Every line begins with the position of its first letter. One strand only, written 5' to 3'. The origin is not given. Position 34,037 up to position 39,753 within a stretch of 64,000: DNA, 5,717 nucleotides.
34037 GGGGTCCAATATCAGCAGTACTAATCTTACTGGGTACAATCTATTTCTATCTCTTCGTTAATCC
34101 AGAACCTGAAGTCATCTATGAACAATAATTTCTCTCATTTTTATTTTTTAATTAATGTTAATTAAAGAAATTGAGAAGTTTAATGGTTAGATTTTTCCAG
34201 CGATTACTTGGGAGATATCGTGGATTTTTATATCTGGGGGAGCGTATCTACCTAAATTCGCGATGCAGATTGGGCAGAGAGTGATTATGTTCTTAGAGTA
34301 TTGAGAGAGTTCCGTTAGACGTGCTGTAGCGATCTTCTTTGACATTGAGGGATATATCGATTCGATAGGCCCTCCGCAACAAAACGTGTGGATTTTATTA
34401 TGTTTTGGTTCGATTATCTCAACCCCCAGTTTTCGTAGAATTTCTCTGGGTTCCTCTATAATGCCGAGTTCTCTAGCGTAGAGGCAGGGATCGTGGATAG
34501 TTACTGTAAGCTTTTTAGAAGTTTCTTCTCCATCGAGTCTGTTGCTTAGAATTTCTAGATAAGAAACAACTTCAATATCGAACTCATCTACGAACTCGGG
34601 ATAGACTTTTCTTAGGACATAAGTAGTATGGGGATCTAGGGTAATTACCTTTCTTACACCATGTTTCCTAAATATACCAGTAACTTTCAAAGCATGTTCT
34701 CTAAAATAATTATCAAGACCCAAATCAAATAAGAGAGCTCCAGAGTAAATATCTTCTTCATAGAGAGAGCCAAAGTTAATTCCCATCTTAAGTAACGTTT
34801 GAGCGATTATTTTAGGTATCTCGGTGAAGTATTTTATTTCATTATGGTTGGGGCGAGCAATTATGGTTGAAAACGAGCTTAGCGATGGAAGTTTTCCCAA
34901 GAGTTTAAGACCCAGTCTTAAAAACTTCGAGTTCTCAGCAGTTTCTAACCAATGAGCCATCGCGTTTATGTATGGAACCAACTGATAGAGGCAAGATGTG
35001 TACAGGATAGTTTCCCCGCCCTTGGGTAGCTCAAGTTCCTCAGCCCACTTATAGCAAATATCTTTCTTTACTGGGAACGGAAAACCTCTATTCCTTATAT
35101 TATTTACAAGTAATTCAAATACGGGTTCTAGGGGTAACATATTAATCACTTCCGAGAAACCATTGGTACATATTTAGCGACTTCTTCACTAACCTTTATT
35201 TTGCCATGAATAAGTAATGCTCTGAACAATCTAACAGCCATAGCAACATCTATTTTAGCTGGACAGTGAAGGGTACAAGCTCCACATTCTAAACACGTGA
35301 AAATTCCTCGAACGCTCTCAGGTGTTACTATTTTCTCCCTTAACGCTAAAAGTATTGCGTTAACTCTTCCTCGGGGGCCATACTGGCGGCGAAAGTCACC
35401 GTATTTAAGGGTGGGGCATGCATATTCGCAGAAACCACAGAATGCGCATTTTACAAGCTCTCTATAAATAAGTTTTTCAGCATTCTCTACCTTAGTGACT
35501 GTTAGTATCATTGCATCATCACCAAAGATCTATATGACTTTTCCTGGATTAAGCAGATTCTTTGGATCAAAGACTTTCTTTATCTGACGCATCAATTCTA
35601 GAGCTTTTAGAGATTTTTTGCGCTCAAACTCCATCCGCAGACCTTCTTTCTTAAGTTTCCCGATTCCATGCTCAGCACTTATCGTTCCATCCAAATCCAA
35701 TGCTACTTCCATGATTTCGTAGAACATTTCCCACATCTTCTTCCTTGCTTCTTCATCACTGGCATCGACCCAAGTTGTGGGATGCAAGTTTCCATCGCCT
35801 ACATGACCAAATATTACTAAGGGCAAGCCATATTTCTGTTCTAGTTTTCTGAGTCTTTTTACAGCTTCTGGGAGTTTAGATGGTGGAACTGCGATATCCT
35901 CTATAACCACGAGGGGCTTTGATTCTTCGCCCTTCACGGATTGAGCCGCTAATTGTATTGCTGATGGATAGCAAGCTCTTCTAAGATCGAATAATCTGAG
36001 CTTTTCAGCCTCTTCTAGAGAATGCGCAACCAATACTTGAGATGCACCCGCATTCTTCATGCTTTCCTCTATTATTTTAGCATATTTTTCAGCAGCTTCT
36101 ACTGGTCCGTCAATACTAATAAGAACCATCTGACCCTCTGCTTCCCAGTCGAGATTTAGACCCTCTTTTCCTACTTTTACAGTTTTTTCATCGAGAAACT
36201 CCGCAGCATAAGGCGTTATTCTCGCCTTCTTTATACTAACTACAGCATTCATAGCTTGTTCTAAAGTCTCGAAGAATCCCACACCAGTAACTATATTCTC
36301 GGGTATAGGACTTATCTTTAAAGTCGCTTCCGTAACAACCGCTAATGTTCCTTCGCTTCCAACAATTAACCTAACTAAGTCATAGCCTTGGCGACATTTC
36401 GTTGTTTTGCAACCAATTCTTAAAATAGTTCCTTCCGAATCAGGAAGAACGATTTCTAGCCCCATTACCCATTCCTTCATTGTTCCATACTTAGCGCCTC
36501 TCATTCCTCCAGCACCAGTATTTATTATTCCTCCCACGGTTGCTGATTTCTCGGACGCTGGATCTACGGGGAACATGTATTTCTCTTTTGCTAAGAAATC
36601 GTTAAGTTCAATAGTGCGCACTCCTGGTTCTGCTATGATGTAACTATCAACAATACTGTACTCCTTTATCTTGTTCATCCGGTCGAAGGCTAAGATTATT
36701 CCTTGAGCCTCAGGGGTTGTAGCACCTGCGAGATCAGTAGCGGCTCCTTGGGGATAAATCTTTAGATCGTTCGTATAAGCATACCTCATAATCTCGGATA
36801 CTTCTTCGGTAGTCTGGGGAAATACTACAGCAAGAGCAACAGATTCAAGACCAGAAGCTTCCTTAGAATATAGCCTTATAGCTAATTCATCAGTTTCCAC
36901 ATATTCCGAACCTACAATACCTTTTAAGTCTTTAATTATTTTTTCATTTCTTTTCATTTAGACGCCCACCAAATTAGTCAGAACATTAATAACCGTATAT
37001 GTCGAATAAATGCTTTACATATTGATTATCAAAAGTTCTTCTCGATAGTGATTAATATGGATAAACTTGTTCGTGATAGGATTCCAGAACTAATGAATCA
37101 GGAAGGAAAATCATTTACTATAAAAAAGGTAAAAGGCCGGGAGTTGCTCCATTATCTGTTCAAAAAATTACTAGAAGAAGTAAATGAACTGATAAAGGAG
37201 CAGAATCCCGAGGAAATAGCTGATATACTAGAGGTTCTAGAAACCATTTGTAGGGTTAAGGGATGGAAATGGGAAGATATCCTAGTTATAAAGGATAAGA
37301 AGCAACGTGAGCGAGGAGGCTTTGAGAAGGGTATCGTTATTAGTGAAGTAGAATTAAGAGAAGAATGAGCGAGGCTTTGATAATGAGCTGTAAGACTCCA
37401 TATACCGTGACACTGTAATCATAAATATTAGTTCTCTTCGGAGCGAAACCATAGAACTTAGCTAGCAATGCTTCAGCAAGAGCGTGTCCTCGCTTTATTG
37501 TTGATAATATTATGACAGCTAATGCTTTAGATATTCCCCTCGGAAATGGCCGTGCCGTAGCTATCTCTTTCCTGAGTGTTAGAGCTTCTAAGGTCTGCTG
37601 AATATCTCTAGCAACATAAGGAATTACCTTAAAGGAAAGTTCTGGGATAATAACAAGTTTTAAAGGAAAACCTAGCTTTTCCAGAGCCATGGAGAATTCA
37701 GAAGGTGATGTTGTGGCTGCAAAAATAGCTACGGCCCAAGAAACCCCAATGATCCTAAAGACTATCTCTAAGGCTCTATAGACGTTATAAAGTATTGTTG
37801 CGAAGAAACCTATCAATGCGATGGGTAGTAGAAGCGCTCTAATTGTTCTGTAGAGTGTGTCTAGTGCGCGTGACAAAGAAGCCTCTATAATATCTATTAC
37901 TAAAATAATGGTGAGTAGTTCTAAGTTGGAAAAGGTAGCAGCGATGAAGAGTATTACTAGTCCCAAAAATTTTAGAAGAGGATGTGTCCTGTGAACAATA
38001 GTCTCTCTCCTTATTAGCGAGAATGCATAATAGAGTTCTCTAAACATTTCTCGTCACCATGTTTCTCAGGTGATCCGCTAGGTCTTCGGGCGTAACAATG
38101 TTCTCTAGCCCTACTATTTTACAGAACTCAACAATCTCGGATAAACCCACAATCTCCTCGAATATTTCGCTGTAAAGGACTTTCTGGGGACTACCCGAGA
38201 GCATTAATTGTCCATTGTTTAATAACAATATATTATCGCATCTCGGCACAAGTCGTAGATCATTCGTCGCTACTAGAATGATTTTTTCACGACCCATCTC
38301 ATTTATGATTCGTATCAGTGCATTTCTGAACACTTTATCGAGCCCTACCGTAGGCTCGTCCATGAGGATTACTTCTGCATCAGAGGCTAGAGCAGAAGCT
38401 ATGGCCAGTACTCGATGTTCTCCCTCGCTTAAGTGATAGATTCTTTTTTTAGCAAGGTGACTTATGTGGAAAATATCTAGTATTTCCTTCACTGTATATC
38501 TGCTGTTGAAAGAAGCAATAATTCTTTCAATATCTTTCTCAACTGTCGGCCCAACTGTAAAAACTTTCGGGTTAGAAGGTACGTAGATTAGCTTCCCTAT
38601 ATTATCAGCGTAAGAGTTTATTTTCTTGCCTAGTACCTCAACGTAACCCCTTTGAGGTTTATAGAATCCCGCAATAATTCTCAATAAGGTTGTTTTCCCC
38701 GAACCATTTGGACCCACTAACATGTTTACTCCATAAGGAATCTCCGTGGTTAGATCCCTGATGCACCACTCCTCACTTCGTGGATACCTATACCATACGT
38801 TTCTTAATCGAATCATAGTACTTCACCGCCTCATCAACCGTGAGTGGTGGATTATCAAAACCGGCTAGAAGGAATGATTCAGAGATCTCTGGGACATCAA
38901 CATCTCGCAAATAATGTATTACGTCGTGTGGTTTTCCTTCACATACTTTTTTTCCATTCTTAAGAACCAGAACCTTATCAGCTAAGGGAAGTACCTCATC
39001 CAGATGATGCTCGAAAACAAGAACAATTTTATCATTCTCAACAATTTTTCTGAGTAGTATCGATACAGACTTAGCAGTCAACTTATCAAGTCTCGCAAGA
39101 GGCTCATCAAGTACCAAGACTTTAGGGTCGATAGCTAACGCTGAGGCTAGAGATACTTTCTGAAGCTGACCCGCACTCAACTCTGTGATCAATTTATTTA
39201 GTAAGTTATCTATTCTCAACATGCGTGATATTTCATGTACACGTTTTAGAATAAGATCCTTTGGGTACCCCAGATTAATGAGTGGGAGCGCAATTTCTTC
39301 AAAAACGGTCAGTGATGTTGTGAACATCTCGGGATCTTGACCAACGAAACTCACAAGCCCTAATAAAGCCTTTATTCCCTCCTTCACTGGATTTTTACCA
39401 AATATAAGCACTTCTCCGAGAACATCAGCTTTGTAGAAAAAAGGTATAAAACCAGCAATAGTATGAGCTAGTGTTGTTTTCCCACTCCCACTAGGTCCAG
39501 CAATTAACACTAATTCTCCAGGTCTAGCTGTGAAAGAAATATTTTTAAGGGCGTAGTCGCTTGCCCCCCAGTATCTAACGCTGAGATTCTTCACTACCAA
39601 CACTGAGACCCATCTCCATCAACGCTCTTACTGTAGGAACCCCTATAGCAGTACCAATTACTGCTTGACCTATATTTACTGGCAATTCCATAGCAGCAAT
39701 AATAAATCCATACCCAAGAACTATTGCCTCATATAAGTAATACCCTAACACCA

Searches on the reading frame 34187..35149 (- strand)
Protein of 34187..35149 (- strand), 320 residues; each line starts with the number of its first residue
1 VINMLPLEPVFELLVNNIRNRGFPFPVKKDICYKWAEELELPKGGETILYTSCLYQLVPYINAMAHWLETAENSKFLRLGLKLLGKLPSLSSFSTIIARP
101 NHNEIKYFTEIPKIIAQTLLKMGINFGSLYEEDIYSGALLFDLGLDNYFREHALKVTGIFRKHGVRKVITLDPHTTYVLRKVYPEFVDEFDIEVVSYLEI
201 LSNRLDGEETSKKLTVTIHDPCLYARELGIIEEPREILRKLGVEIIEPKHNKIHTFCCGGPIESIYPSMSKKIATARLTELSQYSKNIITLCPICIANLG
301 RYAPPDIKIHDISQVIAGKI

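Call 10: search_protein_families(library=pfam, proteins=[window:34187-35149:-], max_evalue=0.001)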
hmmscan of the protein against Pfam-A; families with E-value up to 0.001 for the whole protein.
window:34187-35149:- (320 aa): 1 family
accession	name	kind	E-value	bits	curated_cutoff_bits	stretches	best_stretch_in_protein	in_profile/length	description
PF02754.22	CCG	-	2.2e-09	37.7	20.6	1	216-299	1-84/85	Cysteine-rich domain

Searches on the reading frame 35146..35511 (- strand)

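Call 10: search_protein_families(library=pfam, proteins=[window:35146-35511:-], max_evalue=0.001)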
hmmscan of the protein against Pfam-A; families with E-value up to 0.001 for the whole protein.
window:35146-35511:- (121 aa): 8 families
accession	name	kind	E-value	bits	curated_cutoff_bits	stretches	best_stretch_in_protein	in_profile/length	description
PF13183.11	Fer4_8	-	1.5e-11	45.1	27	1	19-87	2-68/68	4Fe-4S dicluster domain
PF13237.11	Fer4_10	-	1.6e-07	31.6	25.5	1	15-84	2-53/53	4Fe-4S dicluster domain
PF13534.11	Fer4_17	-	1.7e-07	32.1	22.2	1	21-88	1-61/61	4Fe-4S dicluster domain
PF13187.11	Fer4_9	-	2.6e-07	31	27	1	21-86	1-50/52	4Fe-4S dicluster domain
PF12838.12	Fer4_7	-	5.8e-06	27.1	27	1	21-87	1-52/52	4Fe-4S dicluster domain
PF00037.32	Fer4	-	8.1e-05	22.7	21.1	0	21-34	7-20/24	4Fe-4S binding domain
PF12797.12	Fer4_2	-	0.00024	21.3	24.5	0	72-85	9-22/22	4Fe-4S binding domain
PF13484.11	Fer4_16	-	0.00048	21.3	30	0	20-33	51-64/66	4Fe-4S double cluster binding domain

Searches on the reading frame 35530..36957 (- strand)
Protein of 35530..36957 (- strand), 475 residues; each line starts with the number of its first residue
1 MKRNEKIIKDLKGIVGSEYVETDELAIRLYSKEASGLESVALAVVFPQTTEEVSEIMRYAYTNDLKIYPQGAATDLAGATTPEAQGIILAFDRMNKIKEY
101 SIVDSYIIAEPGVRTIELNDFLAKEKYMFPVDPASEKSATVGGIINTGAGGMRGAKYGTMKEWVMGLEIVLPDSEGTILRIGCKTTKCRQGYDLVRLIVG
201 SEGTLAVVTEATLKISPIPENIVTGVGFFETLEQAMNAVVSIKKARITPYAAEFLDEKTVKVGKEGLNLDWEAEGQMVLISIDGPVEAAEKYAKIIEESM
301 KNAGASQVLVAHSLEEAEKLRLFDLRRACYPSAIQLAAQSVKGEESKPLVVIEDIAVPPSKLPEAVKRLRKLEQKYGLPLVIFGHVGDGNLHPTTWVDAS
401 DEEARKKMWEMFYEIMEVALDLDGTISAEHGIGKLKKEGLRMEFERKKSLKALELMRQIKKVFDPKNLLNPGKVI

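Call 10: search_protein_families(library=pfam, proteins=[window:35530-36957:-], max_evalue=0.001)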
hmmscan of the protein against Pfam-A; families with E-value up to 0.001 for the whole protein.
window:35530-36957:- (475 aa): 2 families
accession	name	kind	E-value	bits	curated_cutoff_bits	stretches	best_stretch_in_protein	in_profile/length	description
PF02913.24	FAD-oxidase_C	-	3.8e-65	220.5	21.2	1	218-474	1-248/248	FAD linked oxidases, C-terminal domain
PF01565.28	FAD_binding_4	-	5.8e-38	130.2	26.4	1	42-181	2-138/139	FAD binding domain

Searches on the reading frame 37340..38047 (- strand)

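Call 10: search_protein_families(library=pfam, proteins=[window:37340-38047:-], max_evalue=0.001)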
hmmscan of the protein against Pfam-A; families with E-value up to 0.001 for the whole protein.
window:37340-38047:- (235 aa): 1 family
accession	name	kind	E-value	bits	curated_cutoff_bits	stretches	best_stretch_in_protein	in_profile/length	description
PF02361.21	CbiQ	-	4.8e-16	59.5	25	1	16-201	3-210/216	Cobalt transport protein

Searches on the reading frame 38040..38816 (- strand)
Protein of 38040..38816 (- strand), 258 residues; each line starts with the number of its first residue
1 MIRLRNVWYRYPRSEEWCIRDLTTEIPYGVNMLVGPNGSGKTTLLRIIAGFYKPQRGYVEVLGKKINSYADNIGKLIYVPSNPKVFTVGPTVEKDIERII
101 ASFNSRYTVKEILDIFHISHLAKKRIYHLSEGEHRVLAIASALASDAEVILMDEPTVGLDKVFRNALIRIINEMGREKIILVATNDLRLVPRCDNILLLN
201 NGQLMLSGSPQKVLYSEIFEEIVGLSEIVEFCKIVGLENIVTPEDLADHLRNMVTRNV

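Call 10: search_protein_families(library=pfam, proteins=[window:38040-38816:-], max_evalue=0.001)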
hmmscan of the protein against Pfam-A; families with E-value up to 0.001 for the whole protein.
window:38040-38816:- (258 aa): 8 families
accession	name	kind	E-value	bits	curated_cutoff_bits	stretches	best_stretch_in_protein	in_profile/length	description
PF00005.33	ABC_tran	-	2.6e-24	86.8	25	1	30-156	13-136/137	ABC transporter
PF13304.12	AAA_21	-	1.6e-15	58.4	27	2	96-181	214-295/304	AAA domain, putative AbiEii toxin, Type IV TA system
PF02463.25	SMC_N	-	1.7e-07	31.3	40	1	23-196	19-208/220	RecF/RecN/SMC N terminal domain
PF00004.35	AAA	-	1.7e-05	25.7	21.2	1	32-189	2-113/131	ATPase family associated with various cellular activities (AAA)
PF13175.12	AAA_15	-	3.8e-05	23.9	32.1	1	25-122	20-92/374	AAA ATPase domain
PF13476.12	AAA_23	-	6.6e-05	24.1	27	1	20-48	11-39/201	AAA domain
PF13401.12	AAA_22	-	0.00061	20.5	27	0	31-188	8-127/130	AAA domain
PF07728.20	AAA_5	-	0.00089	19.7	22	0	32-78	3-48/139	AAA domain (dynein-related subfamily)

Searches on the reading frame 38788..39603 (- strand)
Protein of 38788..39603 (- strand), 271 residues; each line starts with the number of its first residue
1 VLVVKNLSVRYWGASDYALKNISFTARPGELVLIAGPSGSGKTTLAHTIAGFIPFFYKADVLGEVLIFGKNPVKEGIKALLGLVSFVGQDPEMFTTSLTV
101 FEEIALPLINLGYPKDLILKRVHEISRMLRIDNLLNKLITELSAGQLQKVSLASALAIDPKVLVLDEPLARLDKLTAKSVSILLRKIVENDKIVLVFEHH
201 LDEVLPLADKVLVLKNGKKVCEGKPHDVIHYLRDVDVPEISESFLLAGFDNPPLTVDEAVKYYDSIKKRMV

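Call 10: search_protein_families(library=pfam, proteins=[window:38788-39603:-], max_evalue=0.001)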
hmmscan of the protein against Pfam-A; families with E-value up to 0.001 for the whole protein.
window:38788-39603:- (271 aa): 3 families
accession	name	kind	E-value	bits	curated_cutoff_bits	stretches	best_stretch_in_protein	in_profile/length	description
PF00005.33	ABC_tran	-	3.6e-25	89.6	25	1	19-170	1-137/137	ABC transporter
PF01695.23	IstB_IS21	-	1.3e-05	25.2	24.1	0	19-50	83-113/238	IstB-like ATP binding protein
PF13191.12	AAA_16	-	0.0002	22.3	32.6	0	26-50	22-45/167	AAA ATPase domain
